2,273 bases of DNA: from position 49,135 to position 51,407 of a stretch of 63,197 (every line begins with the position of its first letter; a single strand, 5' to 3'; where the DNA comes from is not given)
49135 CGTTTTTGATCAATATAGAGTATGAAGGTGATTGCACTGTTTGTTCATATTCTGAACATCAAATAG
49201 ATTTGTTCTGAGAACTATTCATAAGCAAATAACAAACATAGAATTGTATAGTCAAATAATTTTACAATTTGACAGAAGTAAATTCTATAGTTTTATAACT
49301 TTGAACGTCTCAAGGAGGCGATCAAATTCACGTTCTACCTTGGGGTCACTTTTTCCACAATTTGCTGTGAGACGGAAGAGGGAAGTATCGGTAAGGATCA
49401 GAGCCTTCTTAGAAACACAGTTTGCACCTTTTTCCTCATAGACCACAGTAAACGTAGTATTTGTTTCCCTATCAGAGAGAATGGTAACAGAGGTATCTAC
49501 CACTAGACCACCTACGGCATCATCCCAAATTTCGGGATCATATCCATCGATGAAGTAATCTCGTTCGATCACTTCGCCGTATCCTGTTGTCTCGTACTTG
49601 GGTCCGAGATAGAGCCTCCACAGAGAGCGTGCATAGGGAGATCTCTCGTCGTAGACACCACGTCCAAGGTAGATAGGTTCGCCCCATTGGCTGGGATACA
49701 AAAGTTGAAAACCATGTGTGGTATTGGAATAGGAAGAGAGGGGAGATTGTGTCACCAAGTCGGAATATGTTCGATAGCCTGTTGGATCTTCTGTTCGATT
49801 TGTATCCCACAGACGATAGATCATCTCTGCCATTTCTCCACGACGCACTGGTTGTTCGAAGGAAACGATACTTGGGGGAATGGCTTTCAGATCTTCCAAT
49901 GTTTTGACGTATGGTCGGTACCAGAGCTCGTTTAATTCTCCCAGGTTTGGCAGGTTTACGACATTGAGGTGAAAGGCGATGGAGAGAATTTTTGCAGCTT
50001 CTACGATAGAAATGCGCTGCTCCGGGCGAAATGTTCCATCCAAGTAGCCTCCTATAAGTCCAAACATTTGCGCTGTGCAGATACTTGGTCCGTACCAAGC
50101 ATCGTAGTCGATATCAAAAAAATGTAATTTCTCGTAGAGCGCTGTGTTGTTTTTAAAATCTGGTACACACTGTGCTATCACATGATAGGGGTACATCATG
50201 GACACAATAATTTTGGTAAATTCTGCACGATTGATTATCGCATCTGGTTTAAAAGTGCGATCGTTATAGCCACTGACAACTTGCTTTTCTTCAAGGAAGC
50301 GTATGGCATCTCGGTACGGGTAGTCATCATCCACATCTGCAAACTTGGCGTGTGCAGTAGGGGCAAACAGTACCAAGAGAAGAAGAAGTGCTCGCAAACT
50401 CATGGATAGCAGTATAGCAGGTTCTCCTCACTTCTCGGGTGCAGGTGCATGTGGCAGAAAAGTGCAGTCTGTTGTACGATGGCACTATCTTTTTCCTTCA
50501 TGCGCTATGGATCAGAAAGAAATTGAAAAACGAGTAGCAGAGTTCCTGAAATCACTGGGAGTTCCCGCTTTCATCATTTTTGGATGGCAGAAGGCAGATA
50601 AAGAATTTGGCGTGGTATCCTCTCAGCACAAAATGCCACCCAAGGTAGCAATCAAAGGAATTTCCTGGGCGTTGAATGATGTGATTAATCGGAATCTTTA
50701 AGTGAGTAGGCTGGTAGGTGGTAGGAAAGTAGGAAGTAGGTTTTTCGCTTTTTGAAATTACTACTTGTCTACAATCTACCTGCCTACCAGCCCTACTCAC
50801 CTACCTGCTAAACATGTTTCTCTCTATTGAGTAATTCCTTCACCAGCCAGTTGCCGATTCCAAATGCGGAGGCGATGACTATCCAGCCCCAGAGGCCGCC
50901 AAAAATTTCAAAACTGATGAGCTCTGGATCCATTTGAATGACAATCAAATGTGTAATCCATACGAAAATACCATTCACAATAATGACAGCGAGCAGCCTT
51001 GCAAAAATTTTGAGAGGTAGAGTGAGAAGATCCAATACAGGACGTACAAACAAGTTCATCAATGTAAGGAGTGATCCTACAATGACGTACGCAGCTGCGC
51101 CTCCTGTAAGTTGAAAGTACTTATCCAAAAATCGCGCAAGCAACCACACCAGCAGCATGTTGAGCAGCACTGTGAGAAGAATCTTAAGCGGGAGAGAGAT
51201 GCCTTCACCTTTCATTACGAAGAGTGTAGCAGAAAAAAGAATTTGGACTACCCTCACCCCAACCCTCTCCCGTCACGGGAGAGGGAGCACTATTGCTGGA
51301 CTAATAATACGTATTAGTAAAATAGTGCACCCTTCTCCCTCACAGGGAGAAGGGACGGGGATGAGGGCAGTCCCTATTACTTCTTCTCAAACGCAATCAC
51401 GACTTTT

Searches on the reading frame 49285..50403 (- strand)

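Call 40: search_protein_families(library=pfam, proteins=[window:49285-50403:-], max_evalue=0.0001)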
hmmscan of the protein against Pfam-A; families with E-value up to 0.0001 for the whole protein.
window:49285-50403:- (372 aa): 1 family
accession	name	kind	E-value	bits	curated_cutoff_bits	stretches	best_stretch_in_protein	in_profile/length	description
PF00395.25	SLH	-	2.5e-18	66.2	20.8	2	20-62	1-43/44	S-layer homology domain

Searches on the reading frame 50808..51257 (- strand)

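Call 40: search_protein_families(library=pfam, proteins=[window:50808-51257:-], max_evalue=0.0001)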
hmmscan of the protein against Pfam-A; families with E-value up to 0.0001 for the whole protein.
window:50808-51257:- (149 aa): 1 family
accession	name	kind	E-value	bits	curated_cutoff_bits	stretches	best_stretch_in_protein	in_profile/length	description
PF04020.18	Phage_holin_4_2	-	1.6e-10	42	28.8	1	25-138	2-105/105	Mycobacterial 4 TMS phage holin, superfamily IV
